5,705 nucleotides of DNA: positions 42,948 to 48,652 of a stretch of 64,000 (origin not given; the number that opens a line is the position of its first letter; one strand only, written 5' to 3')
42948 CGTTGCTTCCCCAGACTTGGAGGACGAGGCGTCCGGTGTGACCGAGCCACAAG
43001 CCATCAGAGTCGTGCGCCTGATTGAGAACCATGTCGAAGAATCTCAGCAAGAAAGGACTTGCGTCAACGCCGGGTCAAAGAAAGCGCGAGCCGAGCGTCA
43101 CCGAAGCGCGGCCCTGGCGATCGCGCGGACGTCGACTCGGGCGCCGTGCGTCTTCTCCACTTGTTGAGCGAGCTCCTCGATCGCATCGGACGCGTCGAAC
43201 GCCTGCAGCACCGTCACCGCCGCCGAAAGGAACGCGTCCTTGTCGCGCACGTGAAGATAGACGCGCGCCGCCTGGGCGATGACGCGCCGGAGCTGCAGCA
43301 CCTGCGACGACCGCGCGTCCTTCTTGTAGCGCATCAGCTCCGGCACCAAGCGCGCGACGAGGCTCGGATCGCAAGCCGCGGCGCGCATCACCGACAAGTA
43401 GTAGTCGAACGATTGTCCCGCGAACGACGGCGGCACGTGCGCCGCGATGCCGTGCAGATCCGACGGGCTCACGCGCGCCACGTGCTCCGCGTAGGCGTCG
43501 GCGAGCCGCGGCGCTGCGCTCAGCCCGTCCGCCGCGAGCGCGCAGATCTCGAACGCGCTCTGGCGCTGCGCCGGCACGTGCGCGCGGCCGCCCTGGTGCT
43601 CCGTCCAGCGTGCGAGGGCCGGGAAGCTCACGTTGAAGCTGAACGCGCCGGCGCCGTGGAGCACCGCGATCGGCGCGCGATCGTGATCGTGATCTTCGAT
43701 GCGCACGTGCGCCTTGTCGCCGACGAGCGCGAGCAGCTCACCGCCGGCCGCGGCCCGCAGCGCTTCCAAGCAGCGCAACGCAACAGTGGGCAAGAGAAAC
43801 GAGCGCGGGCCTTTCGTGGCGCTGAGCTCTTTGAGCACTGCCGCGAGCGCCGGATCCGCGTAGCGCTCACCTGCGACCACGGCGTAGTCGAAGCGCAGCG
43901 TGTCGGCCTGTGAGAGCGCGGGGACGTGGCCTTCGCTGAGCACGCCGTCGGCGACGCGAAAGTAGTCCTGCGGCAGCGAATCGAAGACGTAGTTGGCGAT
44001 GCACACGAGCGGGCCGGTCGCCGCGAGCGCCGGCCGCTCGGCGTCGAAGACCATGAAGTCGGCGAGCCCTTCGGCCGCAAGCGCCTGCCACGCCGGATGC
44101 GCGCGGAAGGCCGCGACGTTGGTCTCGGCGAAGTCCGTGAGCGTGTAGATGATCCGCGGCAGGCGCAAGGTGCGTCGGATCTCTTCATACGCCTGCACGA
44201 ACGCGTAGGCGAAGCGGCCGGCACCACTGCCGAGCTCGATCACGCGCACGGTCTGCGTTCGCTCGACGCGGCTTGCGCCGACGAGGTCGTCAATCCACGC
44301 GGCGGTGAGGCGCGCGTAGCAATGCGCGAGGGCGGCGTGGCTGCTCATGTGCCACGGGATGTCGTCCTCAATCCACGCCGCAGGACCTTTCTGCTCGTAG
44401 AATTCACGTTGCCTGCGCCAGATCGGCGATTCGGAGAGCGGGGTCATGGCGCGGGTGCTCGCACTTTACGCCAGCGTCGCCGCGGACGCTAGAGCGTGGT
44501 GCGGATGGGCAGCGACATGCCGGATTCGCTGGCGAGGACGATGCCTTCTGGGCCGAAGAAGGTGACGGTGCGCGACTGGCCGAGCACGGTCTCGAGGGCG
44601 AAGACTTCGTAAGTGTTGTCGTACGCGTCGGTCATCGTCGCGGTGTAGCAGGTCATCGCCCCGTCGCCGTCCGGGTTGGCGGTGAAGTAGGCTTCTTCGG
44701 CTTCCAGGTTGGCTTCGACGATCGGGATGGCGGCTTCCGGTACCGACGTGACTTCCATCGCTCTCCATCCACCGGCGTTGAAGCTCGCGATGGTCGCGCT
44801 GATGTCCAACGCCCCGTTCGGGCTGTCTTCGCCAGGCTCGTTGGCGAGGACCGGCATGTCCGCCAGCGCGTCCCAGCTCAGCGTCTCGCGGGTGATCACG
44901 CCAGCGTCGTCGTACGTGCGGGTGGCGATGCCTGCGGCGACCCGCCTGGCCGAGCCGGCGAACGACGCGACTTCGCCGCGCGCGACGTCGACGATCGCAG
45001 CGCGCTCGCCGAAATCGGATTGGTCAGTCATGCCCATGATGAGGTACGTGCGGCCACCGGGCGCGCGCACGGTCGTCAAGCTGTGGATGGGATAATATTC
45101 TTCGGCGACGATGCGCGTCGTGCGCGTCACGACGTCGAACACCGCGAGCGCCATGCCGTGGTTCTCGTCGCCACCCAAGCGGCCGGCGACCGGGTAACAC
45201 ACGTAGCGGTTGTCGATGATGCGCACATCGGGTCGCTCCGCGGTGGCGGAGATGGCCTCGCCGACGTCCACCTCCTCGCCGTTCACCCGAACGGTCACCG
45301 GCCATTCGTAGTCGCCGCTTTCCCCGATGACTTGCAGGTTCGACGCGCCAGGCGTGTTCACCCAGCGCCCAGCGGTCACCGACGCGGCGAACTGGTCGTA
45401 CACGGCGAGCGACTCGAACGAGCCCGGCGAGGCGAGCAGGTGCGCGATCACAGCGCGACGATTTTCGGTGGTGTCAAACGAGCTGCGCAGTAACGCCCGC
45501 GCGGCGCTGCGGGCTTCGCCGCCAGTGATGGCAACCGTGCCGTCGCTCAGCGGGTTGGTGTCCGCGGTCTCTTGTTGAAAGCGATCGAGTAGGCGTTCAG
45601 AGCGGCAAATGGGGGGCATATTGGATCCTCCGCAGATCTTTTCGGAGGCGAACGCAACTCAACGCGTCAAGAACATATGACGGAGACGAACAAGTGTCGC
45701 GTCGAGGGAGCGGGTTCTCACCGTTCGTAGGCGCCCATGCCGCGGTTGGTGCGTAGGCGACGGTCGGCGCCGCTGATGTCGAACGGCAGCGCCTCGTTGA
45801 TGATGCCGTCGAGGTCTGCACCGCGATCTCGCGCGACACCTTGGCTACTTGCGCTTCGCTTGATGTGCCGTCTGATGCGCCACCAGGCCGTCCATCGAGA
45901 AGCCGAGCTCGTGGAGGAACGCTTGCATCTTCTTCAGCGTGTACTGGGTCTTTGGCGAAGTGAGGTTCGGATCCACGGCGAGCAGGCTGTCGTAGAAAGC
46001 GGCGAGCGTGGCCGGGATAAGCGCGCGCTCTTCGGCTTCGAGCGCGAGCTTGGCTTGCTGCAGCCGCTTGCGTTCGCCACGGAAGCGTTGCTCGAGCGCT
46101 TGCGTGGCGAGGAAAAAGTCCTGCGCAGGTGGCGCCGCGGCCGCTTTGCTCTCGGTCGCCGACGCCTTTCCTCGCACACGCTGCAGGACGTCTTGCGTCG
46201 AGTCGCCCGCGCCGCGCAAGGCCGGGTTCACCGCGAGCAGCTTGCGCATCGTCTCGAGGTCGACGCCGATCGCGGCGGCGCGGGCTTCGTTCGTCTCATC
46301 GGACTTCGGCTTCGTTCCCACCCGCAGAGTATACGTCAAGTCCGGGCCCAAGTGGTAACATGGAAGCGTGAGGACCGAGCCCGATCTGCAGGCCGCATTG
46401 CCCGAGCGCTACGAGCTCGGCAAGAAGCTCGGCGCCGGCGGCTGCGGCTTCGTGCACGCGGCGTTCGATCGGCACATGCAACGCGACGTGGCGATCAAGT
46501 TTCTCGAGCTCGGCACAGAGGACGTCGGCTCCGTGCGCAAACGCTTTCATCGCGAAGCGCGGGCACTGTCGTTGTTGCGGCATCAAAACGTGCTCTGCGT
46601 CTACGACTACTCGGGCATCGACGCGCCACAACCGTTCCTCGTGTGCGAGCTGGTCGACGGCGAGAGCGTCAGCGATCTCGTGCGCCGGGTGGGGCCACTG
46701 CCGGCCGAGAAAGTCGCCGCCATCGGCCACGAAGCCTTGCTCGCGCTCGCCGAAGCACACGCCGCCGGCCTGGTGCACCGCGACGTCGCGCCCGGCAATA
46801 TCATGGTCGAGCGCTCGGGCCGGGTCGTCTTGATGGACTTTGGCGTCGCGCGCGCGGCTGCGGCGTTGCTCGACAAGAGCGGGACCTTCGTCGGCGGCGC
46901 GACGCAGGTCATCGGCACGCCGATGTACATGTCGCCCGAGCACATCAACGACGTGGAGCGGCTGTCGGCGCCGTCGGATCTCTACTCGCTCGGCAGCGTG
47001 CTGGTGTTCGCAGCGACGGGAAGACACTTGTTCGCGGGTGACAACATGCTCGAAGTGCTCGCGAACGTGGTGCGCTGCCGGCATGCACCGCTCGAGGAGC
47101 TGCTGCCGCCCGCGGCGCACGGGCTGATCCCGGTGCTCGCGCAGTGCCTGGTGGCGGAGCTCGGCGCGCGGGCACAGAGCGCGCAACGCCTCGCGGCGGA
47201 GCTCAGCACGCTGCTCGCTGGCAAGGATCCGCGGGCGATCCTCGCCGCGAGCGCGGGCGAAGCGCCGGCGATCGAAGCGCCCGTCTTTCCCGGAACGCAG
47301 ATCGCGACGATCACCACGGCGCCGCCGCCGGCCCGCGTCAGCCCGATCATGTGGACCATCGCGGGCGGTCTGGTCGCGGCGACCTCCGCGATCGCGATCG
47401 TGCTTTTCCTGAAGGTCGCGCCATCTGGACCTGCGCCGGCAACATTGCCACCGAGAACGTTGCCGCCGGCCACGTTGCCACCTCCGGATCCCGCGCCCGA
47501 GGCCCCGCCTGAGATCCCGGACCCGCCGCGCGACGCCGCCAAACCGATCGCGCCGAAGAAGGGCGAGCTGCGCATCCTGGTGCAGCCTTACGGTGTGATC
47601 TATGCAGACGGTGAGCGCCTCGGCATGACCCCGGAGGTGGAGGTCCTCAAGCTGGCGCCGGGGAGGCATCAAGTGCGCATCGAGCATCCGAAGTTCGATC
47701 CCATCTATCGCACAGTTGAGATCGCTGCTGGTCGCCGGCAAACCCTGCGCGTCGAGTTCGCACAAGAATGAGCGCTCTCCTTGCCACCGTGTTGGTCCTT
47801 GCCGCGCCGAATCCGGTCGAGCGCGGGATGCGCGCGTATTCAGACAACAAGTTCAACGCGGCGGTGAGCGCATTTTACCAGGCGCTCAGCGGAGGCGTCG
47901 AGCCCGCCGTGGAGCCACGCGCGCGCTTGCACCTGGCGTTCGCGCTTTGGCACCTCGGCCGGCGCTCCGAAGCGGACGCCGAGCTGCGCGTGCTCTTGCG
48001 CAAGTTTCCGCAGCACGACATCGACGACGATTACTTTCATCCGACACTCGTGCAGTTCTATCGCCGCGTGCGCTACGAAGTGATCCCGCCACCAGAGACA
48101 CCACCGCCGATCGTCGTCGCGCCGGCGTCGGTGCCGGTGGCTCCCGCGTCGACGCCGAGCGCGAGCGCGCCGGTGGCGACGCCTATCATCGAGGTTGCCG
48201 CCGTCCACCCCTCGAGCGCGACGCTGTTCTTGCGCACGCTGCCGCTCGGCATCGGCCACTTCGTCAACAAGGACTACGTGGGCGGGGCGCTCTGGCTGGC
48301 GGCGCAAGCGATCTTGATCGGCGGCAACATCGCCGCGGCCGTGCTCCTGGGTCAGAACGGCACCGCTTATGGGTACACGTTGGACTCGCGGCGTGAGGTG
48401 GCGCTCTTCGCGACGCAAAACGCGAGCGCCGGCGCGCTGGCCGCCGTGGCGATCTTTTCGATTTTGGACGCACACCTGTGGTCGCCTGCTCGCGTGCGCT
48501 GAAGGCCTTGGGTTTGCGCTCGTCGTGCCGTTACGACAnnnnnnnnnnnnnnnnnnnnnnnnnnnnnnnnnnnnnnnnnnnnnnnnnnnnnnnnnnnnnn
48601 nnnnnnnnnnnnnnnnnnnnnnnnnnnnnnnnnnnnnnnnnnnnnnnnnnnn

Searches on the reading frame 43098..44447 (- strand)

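Call 12: search_protein_families(library=pfam, proteins=[window:43098-44447:-], max_evalue=0.01)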
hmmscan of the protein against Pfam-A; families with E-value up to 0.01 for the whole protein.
window:43098-44447:- (449 aa): 1 family
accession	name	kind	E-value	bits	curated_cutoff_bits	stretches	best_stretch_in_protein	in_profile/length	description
PF02636.23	Methyltransf_28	-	2.4e-06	27.7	23.3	1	62-231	14-176/249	Putative S-adenosyl-L-methionine-dependent methyltransferase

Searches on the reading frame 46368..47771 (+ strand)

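Call 12: search_protein_families(library=pfam, proteins=[window:46368-47771:+], max_evalue=0.01)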
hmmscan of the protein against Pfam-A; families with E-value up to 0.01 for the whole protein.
window:46368-47771:+ (467 aa): 6 families
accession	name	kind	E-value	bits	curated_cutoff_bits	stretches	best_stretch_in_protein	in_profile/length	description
PF00069.31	Pkinase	-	5.2e-37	128.1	31.7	1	15-237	1-212/263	Protein kinase domain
PF07714.23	PK_Tyr_Ser-Thr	-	6.7e-21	75.2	23.1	1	16-267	2-247/258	Protein tyrosine and serine/threonine kinase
PF08308.17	PEGA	-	2.2e-08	34.3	20.8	1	401-466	4-69/71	PEGA domain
PF03109.22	ABC1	-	2.3e-07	30.7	22.9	1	89-163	143-216/244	ABC1 atypical kinase-like domain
PF01636.29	APH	-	9.5e-07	29.2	23.2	1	122-167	156-203/239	Phosphotransferase enzyme family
PF17667.7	Pkinase_fungal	-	0.0015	17.7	24.1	1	131-207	304-378/387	Fungal protein kinase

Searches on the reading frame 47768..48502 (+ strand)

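Call 12: search_protein_families(library=pfam, proteins=[window:47768-48502:+], max_evalue=0.01)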
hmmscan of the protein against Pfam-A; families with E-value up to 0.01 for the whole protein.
window:47768-48502:+ (244 aa): 5 families
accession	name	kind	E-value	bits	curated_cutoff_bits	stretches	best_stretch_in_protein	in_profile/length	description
PF14559.12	TPR_19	-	2.3e-05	25.1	25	1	25-83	3-58/68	Tetratricopeptide repeat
PF05628.17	Borrelia_P13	-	0.00049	20.5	25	1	157-198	20-60/138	Borrelia membrane protein P13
PF13174.12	TPR_6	-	0.0049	17.9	26.3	0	52-82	2-32/33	Tetratricopeptide repeat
PF12688.13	TPR_5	-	0.0066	17.1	24.2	0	28-87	16-74/119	Tetratrico peptide repeat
PF13432.12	TPR_16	-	0.0086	16.9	32.7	1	19-82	3-63/65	Tetratricopeptide repeat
